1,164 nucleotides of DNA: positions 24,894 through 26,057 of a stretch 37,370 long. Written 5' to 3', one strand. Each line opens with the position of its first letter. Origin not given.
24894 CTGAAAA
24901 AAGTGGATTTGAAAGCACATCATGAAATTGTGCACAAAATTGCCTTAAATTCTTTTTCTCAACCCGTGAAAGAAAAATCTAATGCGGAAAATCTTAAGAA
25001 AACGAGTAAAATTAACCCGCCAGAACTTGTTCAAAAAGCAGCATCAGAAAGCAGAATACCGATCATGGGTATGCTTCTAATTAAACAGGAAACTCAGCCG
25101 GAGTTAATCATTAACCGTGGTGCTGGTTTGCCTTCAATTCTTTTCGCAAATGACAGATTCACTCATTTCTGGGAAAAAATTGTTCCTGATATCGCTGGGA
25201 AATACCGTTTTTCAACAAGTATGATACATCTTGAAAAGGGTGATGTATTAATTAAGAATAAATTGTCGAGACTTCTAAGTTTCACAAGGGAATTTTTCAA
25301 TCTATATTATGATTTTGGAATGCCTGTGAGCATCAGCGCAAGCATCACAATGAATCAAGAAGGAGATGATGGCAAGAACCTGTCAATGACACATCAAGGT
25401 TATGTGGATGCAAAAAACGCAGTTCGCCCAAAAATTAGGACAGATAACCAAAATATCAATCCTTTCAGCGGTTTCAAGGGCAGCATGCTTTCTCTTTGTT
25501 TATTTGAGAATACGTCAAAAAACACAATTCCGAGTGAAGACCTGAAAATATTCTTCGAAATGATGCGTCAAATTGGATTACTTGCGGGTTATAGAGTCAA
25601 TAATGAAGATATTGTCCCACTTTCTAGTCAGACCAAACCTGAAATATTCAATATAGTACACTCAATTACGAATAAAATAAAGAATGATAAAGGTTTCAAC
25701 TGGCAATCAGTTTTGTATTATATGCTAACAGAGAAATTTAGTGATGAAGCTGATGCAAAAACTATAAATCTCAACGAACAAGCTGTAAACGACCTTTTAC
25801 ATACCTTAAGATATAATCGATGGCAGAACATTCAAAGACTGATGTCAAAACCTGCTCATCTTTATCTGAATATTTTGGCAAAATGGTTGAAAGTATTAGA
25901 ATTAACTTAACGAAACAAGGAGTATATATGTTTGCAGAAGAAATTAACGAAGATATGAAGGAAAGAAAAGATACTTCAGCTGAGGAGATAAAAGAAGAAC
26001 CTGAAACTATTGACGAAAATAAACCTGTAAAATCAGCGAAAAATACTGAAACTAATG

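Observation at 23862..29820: Array-less, adaptation-less type III-A-like (Csm) effector module in a housekeeping context, apparently lacking both Cas10 catalytic activities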

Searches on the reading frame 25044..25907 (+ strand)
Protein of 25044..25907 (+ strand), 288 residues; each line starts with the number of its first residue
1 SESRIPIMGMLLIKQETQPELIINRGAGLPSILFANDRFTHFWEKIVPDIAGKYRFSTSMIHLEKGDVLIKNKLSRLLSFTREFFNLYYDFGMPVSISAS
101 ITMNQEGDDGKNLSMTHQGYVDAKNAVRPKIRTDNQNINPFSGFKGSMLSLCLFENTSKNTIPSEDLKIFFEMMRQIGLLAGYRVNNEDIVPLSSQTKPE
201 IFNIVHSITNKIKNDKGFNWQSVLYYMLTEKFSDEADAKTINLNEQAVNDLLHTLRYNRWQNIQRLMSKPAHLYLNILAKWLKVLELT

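Call 94: predict_structure(alignment_id=A5)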
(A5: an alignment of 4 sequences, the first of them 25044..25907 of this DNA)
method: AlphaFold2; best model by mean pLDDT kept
length: 288 residues; sequences in the alignment: 4
mean_pLDDT: 49.8   pTM: 0.37
mean pLDDT of the five models: 49.8, 48.0, 47.2, 45.6, 45.5
residues with pLDDT >= 90: 0; 70-90: 42; 50-70: 61; < 50: 185
segments of 3 or more residues with pLDDT < 50: 1-3, 18-33, 106-170, 180-182, 185-190, 195-197, 208-210, 212-288
pLDDT, mean of each block of 10 residues (from residue 1): 57 61 38 57 78 77 70 75 69 60 53 44 41 33 37 41 41 50 45 51 49 45 36 35 40 38 38 43 42
secondary structure, 60 per line:
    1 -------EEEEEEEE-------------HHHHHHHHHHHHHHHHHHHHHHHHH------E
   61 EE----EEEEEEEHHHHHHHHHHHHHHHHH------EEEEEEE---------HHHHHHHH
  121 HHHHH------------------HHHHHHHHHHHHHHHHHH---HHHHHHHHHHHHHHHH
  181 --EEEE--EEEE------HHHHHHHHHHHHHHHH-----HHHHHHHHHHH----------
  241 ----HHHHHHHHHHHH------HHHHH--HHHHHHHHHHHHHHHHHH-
elements in order: E8-15 H29-53 E60-62 E67-73 H74-90 E97-103 H113-125 H144-161 H165-180 E183-186 E189-192 H199-214 H220-230 H245-256 H263-267 H270-287
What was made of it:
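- Tried and rejected: The C-terminal model had mean pLDDT 49.8, and only the Palm2-like unit reached 57-78 (call 94).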

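Call 96: fold_search(model_id=the predicted structure, library=pdb)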
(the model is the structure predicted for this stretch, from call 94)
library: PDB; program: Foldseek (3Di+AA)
matches with E <= 10: 858; with E <= 0.001: 0
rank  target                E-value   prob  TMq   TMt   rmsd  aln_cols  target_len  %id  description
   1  6xn7_A                2.0e-03  1.00  0.34  0.15  16.8       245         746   14  Structure of the Lactococcus lactis Csm NTR CRISPR-Cas Complex (released 2022-01-12)
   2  9g9c_A                3.5e-03  1.00  0.34  0.17  16.2       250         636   13  CryoEM structure of Enterococcus italicus Csm-crRNA-CTR (3.2) complex (released 2025-02-05)
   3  9asi_A                3.7e-03  0.96  0.30  0.12  16.9       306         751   15  Cryo-EM structure of the active Lactococcus lactis Csm bound to target in pre-cleavage stage (released 2024-08-14)
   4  4wp8_A                5.5e-03  1.00  0.28  0.45   6.0       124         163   15  Crystal structure of Adenylyl cyclase Ma1120 from Mycobacterium Avium in complex with 2'5'-DD-3'-ATP and Manganese ion (released 2015-09-02)
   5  5d0g_B                6.2e-03  1.00  0.27  0.45   6.4       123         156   14  Crystal structure of triple mutant (KDA to EGY) of adenylyl cyclase Ma1120 from Mycobacterium avium in complex with GT (released 2016-08-10)
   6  9g9g_A                6.2e-03  0.99  0.33  0.16  15.2       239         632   11  CryoEM structure of Enterococcus italicus Csm-crRNA-CTR1 complex (4.3) bound to AMPNPP (released 2025-01-29)
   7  5d0g_A                7.0e-03  1.00  0.28  0.46   6.1       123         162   15  Crystal structure of triple mutant (KDA to EGY) of adenylyl cyclase Ma1120 from Mycobacterium avium in complex with GT (released 2016-08-10)
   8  1cjk_A                7.0e-03  1.00  0.24  0.34   4.5       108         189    9  COMPLEX OF GS-ALPHA WITH THE CATALYTIC DOMAINS OF MAMMALIAN ADENYLYL CYCLASE: COMPLEX WITH ADENOSINE 5'-(ALPHA THIO)-T (released 1999-08-31)
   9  5d0e_B                7.4e-03  1.00  0.27  0.43   6.2       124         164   17  Crystal Structure of an adenylyl cyclase Ma1120-Cat in complex with GTP and calcium from Mycobacterium avium (released 2016-08-10)
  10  4doz                  7.9e-03  0.99  0.34  0.18  13.8       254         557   10  Crystal structure of Pyrococcus furiosus Cmr2 (Cas10) (released 2012-03-21)
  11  6xn3_A                8.3e-03  0.99  0.35  0.15  14.9       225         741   17  Structure of the Lactococcus lactis Csm CTR_4:3 CRISPR-Cas Complex (released 2022-01-12)
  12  4wp9_B                8.8e-03  1.00  0.26  0.43   6.2       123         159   13  Crystal structure of Adenylyl cyclase MA1120 from Mycobacterium Avium bound to 2'5'-DD-3'-ATP, Calcium and Magnesium i (released 2015-09-02)
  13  5d0h_B                8.8e-03  1.00  0.29  0.46   5.3       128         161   13  Crystal Structure of triple mutant (KDA to EGY) of an adenylyl cyclase Ma1120 from Mycobacterium avium in complex with (released 2016-08-10)
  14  3uvj_C                9.4e-03  1.00  0.24  0.34   5.0       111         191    9  Crystal structure of the catalytic domain of the heterodimeric human soluble guanylate cyclase 1. (released 2011-12-28)
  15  2eky_G                9.4e-03  0.96  0.20  0.44   6.5       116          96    9  Crystal Structure of hypothetical protein MJ1052 from Methanocaldococcus jannaschii (Form 1) (released 2007-10-02)
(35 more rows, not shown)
